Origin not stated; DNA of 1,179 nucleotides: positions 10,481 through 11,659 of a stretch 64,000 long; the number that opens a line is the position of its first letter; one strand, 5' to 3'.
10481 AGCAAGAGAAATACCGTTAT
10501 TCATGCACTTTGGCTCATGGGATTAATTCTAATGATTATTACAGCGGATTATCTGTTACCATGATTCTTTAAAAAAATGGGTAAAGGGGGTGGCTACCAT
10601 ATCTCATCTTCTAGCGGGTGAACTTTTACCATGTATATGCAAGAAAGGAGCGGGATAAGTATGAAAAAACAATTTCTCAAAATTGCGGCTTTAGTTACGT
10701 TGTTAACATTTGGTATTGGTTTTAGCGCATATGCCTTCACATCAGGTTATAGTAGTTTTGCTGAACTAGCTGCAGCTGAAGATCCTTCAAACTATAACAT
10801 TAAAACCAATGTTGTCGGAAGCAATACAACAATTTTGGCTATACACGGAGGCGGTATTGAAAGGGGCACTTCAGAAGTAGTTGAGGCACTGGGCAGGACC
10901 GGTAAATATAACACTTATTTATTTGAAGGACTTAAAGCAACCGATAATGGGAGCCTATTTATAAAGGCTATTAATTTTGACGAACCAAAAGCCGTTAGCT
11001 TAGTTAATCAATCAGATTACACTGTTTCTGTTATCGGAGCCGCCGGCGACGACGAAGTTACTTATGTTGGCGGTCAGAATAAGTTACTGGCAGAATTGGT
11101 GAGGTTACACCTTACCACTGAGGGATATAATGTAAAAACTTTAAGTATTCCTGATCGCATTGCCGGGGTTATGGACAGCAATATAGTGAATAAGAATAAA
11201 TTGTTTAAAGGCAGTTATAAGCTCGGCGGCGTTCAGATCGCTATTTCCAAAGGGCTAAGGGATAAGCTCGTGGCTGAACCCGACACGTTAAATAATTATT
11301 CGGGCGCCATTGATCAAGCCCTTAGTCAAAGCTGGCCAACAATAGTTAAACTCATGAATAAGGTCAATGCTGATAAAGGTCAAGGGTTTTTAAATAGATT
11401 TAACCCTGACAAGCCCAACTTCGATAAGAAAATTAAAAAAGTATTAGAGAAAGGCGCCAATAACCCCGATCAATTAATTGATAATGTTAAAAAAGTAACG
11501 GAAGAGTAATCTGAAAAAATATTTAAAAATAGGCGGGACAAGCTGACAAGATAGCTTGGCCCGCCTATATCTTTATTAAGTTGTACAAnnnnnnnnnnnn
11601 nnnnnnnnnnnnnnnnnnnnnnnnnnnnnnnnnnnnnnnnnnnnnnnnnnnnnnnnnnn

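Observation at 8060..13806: AT-rich accessory island encoding a pgsA-less poly-gamma-glutamate system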

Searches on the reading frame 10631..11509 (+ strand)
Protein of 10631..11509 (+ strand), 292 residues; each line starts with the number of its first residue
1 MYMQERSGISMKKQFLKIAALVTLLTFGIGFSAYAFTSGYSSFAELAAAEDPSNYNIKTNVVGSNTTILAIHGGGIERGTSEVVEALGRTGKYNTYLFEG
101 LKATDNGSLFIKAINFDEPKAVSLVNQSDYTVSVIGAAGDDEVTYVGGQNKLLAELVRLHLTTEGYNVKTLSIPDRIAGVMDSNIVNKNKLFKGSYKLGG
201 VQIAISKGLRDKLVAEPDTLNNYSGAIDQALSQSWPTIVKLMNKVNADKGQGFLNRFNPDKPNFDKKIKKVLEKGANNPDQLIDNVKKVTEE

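Call 3: search_protein_families(library=pfam, proteins=[window:10631-11509:+], max_evalue=0.01)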
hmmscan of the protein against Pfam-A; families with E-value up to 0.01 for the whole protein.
window:10631-11509:+ (292 aa): 1 family
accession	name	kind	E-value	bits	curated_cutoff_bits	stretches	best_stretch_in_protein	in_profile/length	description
PF05908.16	Gamma_PGA_hydro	-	2e-45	155.1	22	1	40-216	1-171/191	Poly-gamma-glutamate hydrolase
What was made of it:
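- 10661..11509 (+): PghP1, a secreted PghP-fold pseudoenzyme (282 aa from the likely start; the ORF opens at 10631). It has a signal-peptide-like N-terminus and a conserved helical C-terminal extension of about 80 aa. PF05908, E 2e-45 (call 3).
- Checked: PghP homolog 1, ORF 10631-11509 (+), likely start 10661: PF05908, E 2e-45 (call 3).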

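Call 4: search_protein_families(library=ncbifam, proteins=[window:10631-11509:+], max_evalue=0.01)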
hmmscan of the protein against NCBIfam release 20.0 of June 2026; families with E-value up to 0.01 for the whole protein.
window:10631-11509:+ (292 aa): 0 families

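Call 19: search_solved_structures(query=window:10631-11509:+, show_alignments=2, max_evalue=0.01)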
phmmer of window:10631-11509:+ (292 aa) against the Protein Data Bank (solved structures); distinct sequences matched with E-value up to 0.01: 4.
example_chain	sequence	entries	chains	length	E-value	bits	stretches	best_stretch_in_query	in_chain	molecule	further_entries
5onj_A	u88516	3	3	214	6.5e-30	107.6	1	38-211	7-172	YndL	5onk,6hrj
5onl_A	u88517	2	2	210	1.1e-29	106.9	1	40-211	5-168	YndL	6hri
21dc_A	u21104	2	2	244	4.3e-19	72.2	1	38-189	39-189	Poly-gamma-glutamate hydrolase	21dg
3a9l_A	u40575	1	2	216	4.6e-13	52.4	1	39-207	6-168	Poly-gamma-glutamate hydrolase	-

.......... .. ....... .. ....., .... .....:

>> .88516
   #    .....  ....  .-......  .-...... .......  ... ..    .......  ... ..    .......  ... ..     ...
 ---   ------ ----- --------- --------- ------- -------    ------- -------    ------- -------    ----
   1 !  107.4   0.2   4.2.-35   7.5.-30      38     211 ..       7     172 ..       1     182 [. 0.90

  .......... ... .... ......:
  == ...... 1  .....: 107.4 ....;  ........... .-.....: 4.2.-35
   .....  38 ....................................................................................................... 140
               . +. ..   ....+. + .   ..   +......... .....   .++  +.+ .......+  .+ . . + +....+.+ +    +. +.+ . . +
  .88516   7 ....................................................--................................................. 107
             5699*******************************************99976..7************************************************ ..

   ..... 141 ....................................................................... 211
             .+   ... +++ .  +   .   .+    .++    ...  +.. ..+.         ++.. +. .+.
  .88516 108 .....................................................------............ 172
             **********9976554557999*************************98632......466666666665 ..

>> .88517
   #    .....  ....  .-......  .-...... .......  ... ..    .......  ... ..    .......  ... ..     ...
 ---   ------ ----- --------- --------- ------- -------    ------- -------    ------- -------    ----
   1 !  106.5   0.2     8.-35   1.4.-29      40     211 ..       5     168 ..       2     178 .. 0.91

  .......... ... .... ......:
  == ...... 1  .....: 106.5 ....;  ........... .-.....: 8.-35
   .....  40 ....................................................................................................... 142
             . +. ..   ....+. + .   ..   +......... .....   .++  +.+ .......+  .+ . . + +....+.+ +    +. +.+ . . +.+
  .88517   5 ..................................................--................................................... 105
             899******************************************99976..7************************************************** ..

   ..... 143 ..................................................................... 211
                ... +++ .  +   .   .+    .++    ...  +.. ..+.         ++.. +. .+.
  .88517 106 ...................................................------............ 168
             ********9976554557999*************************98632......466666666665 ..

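Call 39: find_homologous_proteins(query=window:10661-11509:+, max_evalue=0.00001)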
Query window:10661-11509:+ (282 aa): 115 proteins with E <= 0.00001 among 2744 candidates.
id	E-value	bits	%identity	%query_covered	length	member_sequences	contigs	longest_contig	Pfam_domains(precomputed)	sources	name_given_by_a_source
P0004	1.1e-178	610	100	100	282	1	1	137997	PF05908.17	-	-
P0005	3.2e-154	530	86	100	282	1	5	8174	PF05908.17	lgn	-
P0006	4.9e-150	516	85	100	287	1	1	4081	PF05908.17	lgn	-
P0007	1.6e-148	511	83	100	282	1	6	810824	PF05908.17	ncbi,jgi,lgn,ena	jgi:phage replication-related protein YjqB (UPF0714/DUF867 family)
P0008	8.2e-147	506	83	100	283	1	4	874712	PF05908.17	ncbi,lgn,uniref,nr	ncbi:poly-gamma-glutamate hydrolase family protein [Dehalobacterium formicoaceticum]|uniref:Poly-gam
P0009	2.8e-146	504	82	100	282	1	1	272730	PF05908.17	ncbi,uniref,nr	ncbi:poly-gamma-glutamate hydrolase family protein [Desulfolucanica intricata]|uniref:poly-gamma-glu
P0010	2.0e-143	495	81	100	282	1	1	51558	PF05908.17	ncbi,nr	ncbi:MAG: hypothetical protein A4E53_01363 [Pelotomaculum sp. PtaB.Bin104]|nr:MAG: hypothetical prot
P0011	4.6e-142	490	80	100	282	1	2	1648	PF05908.17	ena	-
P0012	8.6e-142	489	80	100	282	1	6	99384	PF05908.17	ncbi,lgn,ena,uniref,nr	ncbi:poly-gamma-glutamate hydrolase family protein [Desulforamulus ruminis]|uniref:poly-gamma-glutam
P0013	2.4e-140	485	79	100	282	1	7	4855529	PF05908.17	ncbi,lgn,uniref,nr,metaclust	ncbi:poly-gamma-glutamate hydrolase family protein [Desulfoscipio gibsoniae]|uniref:Phage-related re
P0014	5.5e-140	483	79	100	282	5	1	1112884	PF05908.17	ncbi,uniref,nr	ncbi:hypothetical protein Psch_03225 [Pelotomaculum schinkii]|uniref:Phage-related replication prote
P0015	1.3e-138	479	78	100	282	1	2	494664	PF05908.17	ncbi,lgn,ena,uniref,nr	ncbi:Phage-related replication protein YjqB, UPF0714/DUF867 family [Desulfotomaculum arcticum]|unire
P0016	2.0e-135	468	77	100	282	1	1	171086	PF05908.17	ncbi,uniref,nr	ncbi:phage-related protein [Desulfocucumis palustris]|uniref:Phage-related protein n=1 Tax=Desulfocu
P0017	3.3e-135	468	77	100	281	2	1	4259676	PF05908.17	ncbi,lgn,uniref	ncbi:poly-gamma-glutamate hydrolase family protein [Desulfoscipio sp. XC116]|uniref:poly-gamma-gluta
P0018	6.0e-135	467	84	91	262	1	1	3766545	PF05908.17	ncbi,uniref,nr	ncbi:poly-gamma-glutamate hydrolase family protein [Dehalobacterium formicoaceticum]|uniref:poly-gam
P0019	4.1e-130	451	76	98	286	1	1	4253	PF05908.17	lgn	-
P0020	2.9e-127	442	71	100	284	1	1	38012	PF05908.17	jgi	-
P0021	4.9e-127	441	73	100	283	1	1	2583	PF05908.17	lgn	-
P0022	1.3e-124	433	72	99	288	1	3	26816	PF05908.17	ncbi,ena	-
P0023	7.8e-124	430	71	99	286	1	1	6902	PF05908.17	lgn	-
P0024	8.9e-124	430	71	99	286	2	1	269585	PF05908.17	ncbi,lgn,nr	nr:poly-gamma-glutamate hydrolase family protein [Sedimentibacter sp.]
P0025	1.5e-123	429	70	99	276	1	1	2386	PF05908.17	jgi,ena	-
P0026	2.8e-123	429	69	100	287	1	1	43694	PF05908.17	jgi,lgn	-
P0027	9.7e-123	427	69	98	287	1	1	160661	PF05908.17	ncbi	-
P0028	1.4e-122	426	69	99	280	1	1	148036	PF05908.17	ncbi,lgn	ncbi:MAG: poly-gamma-glutamate hydrolase family protein [Bacillota bacterium]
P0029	1.4e-122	426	72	97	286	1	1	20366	PF05908.17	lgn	-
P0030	6.1e-122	424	71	99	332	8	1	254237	PF05908.17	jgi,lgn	-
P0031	6.7e-122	424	67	98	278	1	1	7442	PF05908.17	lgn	-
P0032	1.2e-121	423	70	99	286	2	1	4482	PF05908.17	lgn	-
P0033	1.7e-120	419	70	99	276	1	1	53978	PF05908.17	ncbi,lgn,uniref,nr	ncbi:phage replication-related protein YjqB (UPF0714/DUF867 family) [Anaerosolibacter carboniphilus]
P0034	2.7e-120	419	70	95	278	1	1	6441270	PF05908.17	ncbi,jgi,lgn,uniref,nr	ncbi:poly-gamma-glutamate hydrolase family protein [Candidatus Formimonas warabiya]|uniref:Uncharact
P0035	3.9e-120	418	69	100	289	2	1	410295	PF05908.17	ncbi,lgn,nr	ncbi:MAG: Phage protein [Firmicutes bacterium]|nr:Phage protein [Bacillota bacterium]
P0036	4.8e-120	418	71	98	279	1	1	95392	PF05908.17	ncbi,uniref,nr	ncbi:hypothetical protein F8154_07350 [Alkaliphilus pronyensis]|uniref:Alpha/beta hydrolase n=1 Tax=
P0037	5.7e-120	418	70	99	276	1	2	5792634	PF05908.17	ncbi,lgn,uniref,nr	ncbi:poly-gamma-glutamate hydrolase family protein [Geosporobacter ferrireducens]|uniref:Uncharacter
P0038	3.9e-119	415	66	99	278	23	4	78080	PF05908.17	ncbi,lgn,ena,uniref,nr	ncbi:hypothetical protein HMPREF0322_00099 [Desulfitobacterium hafniense DP7]|uniref:Uncharacterized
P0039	6.1e-119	414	69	98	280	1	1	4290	PF05908.17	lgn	-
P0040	7.6e-119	414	69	98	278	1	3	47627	PF05908.17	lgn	-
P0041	1.4e-118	413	70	99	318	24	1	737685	PF05908.17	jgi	-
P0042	1.2e-117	410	68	99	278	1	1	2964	PF05908.17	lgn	-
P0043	1.2e-117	410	66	99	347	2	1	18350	PF05908.17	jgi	jgi:phage replication-related protein YjqB (UPF0714/DUF867 family)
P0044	1.3e-117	410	68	99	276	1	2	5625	PF05908.17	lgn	-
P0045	1.7e-117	410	69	99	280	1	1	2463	PF05908.17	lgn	-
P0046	2.6e-117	409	68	99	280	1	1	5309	PF05908.17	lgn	-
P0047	5.7e-117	408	62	99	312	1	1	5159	PF05908.17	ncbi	-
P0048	9.6e-117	407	67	99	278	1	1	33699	PF05908.17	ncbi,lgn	ncbi:MAG: poly-gamma-glutamate hydrolase family protein [Dehalobacterium sp.]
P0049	1.2e-116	407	66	98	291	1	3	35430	PF05908.17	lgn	-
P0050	1.2e-116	407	67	99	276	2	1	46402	PF05908.17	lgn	-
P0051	2.0e-116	406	67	100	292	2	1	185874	PF05908.17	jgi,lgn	-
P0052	2.3e-116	406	67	99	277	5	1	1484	PF05908.17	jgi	jgi:phage replication-related protein YjqB (UPF0714/DUF867 family)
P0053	4.7e-116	405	68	98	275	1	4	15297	PF05908.17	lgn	-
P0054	4.8e-116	405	66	100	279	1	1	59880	PF05908.17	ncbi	ncbi:MAG: poly-gamma-glutamate hydrolase family protein [Peptococcaceae bacterium]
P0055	9.6e-116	404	66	99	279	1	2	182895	PF05908.17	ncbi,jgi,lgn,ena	-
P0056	1.6e-115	403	66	99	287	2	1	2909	PF05908.17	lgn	-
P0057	7.1e-115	401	65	98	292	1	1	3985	PF05908.17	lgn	-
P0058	9.7e-115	401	65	98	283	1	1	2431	PF05908.17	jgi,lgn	-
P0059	1.1e-114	400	65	98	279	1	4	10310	PF05908.17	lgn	-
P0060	1.1e-114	400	68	99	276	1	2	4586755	PF05908.17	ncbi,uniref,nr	ncbi:poly-gamma-glutamate hydrolase family protein [Clostridium formicaceticum]|uniref:Uncharacteriz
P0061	1.0e-113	397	62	99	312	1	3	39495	PF05908.17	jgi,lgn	jgi:phage replication-related protein YjqB (UPF0714/DUF867 family)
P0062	1.2e-113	397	65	100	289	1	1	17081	PF05908.17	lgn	-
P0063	1.4e-113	397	64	99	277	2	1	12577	PF05908.17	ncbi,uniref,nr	ncbi:poly-gamma-glutamate hydrolase family protein [Sinanaerobacter chloroacetimidivorans]|uniref:Po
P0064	1.4e-113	397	64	98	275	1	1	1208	PF05908.17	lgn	-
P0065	3.1e-112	392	66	98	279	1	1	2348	PF05908.17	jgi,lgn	jgi:phage replication-related protein YjqB (UPF0714/DUF867 family)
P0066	3.3e-112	392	66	100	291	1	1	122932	PF05908.17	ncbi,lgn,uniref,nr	ncbi:poly-gamma-glutamate hydrolase family protein [Schnuerera sp. xch1]|uniref:poly-gamma-glutamate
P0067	8.5e-112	391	65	98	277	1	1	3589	PF05908.17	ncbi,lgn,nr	ncbi:MAG TPA: poly-gamma-glutamate hydrolase family protein [Anaerovoracaceae bacterium]|nr:poly-gam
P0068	8.6e-112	391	65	100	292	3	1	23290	PF05908.17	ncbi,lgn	-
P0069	4.8e-111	388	67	99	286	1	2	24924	PF05908.17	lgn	-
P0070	1.0e-110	387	66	99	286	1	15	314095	PF05908.17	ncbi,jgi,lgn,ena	jgi:phage replication-related protein YjqB (UPF0714/DUF867 family)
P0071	3.4e-110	386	64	100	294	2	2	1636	PF05908.17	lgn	-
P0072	4.4e-110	385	66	99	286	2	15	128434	PF05908.17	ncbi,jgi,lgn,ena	jgi:phage replication-related protein YjqB (UPF0714/DUF867 family)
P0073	1.3e-109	384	86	75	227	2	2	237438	PF05908.17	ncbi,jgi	-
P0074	1.4e-109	384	64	98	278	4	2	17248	PF05908.17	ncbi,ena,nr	ncbi:MAG TPA: poly-gamma-glutamate hydrolase family protein [Bacillota bacterium]|nr:poly-gamma-glut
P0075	2.6e-109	383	65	99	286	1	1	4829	PF05908.17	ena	-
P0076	2.7e-109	383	66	99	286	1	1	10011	PF05908.17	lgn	-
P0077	2.8e-108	379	66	98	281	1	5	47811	PF05908.17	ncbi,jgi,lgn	-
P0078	3.1e-107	376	63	98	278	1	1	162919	PF05908.17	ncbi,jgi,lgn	jgi:phage replication-related protein YjqB (UPF0714/DUF867 family)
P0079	1.4e-106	374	64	98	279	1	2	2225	PF05908.17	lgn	-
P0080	6.8e-106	372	74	83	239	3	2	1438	PF05908.17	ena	-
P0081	1.3e-104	367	64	100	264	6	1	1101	PF05908.17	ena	-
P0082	4.9e-98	346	77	74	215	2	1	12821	PF05908.17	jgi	-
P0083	3.0e-89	317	60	100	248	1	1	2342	PF05908.17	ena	-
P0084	6.7e-68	247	77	55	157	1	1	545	PF05908.17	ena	-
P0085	3.7e-58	215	44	94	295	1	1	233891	PF05908.17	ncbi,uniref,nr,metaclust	ncbi:hypothetical protein OXPF_04560 [Oxobacter pfennigii]|uniref:Uncharacterized protein n=1 Tax=Ox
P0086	2.0e-55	206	42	99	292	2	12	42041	PF05908.17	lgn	-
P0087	1.7e-51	193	40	98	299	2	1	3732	PF05908.17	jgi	-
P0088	1.1e-46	178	42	83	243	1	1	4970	PF05908.17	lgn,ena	-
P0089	1.2e-46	177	48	74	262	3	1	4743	PF05908.17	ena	-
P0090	6.2e-28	116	36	77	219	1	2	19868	PF05908.17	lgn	-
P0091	6.2e-28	116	37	71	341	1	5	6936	PF05908.17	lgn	-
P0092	1.0e-25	109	34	77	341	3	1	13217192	PF05908.17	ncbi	ncbi:poly-gamma-glutamate hydrolase family protein [Archangium minus]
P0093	1.1e-25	109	36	77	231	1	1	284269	PF05908.17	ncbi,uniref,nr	ncbi:poly-gamma-glutamate hydrolase family protein [Oceanobacillus sp. CFH 90083]|uniref:poly-gamma-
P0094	6.8e-24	103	35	80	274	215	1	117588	PF05908.17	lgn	-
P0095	6.8e-23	100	37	60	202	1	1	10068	PF05908.17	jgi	jgi:phage replication-related protein YjqB (UPF0714/DUF867 family)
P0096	1.8e-22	98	40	62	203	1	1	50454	PF05908.17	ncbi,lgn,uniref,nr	ncbi:poly-gamma-glutamate hydrolase family protein [Priestia megaterium]|uniref:poly-gamma-glutamate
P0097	4.8e-21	93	35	68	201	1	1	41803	PF05908.17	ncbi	-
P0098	5.7e-21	93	39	62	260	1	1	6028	PF05908.17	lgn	-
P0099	1.6e-19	88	34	69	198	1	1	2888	PF05908.17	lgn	-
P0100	1.1e-18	86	38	61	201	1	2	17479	PF05908.17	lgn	-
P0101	2.2e-18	85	36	66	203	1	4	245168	PF05908.17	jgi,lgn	jgi:phage replication-related protein YjqB (UPF0714/DUF867 family)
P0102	1.1e-17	82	39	52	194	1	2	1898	PF05908.17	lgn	-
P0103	5.4e-17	80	37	61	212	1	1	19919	PF05908.17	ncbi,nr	ncbi:MAG: poly-gamma-glutamate hydrolase family protein [Anaerolineae bacterium]|nr:poly-gamma-gluta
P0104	1.0e-16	79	38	56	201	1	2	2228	PF05908.17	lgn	-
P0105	1.3e-16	79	31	78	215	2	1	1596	PF05908.17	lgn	-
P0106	1.6e-16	79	36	63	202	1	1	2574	PF05908.17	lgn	-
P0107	8.8e-16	76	28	71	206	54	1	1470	PF05908.17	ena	-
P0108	1.8e-15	75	39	54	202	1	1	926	PF05908.17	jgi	jgi:phage replication-related protein YjqB (UPF0714/DUF867 family)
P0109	1.0e-14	73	33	62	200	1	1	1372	PF05908.17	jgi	jgi:phage replication-related protein YjqB (UPF0714/DUF867 family)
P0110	1.4e-14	72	37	54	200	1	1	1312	PF05908.17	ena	-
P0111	1.6e-14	72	34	63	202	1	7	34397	PF05908.17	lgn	-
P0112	1.7e-14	72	35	63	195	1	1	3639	PF05908.17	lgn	-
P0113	1.1e-13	69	36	56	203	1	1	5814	PF05908.17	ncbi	-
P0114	1.9e-13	69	36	57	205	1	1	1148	PF05908.17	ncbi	-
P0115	6.4e-13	67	38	56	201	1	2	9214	PF05908.17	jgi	jgi:phage replication-related protein YjqB (UPF0714/DUF867 family)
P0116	1.9e-12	65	37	50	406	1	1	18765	PF05908.17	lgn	-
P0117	4.5e-10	58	34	50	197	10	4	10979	PF05908.17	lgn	-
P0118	6.0e-8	51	32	59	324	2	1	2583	PF05908.17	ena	-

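Call 41: search_protein_representatives(protein=window:10631-11509:+)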
Query: 292 residues. Proteins with E-value up to 0.001 (for the whole library): 1436; up to 1e-10: 762; up to 1e-30: 13. The best 150 are listed.
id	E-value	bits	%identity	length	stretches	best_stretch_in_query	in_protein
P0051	7.3e-117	405.9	70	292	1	11-292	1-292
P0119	5.0e-56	206.4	44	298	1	19-288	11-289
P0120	1.2e-48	182.3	45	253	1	21-241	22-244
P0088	2.9e-47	177.7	45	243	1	19-243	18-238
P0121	3.5e-41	157.7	41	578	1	38-246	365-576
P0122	7.7e-39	150.1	44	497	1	29-233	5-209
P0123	4.2e-37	144.4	40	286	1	18-241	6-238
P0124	4.5e-37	144.3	33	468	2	33-218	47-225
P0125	1.8e-35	139.0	65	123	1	152-279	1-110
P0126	2.9e-33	131.8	29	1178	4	40-216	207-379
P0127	2.2e-32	128.9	39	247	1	34-231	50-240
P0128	3.2e-32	128.4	43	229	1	13-231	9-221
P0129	5.0e-31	124.4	43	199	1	39-233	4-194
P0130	1.4e-30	123.0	40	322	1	12-233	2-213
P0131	4.4e-30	121.4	41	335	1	11-210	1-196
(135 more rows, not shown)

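Call 42: find_encoding_contigs(protein=P0085, flank=10000, max_places=2)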
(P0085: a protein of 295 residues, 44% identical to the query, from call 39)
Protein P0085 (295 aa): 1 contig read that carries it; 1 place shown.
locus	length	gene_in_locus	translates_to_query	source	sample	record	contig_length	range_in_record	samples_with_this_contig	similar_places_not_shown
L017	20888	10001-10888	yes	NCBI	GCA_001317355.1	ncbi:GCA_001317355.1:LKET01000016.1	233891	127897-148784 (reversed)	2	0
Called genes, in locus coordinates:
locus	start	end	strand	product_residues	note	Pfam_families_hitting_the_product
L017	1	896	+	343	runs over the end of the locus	PF00022:Actin (weak), PF06723:MreB_Mbl, PF11104:PilM_2 (faint), PF00012:HSP70, PF14450:FtsA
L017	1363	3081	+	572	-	PF01266:DAO (weak), PF13450:NAD_binding_8, PF01593:Amino_oxidase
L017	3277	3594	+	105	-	-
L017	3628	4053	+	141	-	-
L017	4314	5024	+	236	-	PF00072:Response_reg, PF00486:Trans_reg_C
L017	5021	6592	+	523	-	PF00672:HAMP (faint), PF00512:HisKA, PF02518:HATPase_c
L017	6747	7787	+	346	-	PF00022:Actin, PF06723:MreB_Mbl, PF00012:HSP70, PF14450:FtsA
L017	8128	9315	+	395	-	PF08245:Mur_ligase_M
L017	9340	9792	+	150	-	PF14102:Caps_synth_CapC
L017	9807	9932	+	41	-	-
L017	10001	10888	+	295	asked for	PF05908:Gamma_PGA_hydro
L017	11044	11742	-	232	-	PF05908:Gamma_PGA_hydro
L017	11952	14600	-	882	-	PF01571:GCV_T, PF08669:GCV_T_C (faint), PF00464:SHMT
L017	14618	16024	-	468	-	PF01134:GIDA, PF01262:AlaDh_PNT_C (faint), PF01266:DAO (faint), PF07992:Pyr_redox_2, PF12831:FAD_oxidored, PF13738:Pyr_redox_3, PF00070:Pyr_redox, PF02852:Pyr_redox_dim, +2 more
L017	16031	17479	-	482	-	PF02347:GDC-P, PF00266:Aminotran_5 (weak), PF21478:GcvP2_C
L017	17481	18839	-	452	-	PF02347:GDC-P, PF00266:Aminotran_5 (faint)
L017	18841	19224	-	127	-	PF01597:GCV_H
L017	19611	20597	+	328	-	PF21948:LplA-B_cat, PF03099:BPL_LplA_LipB, PF10437:Lip_prot_lig_C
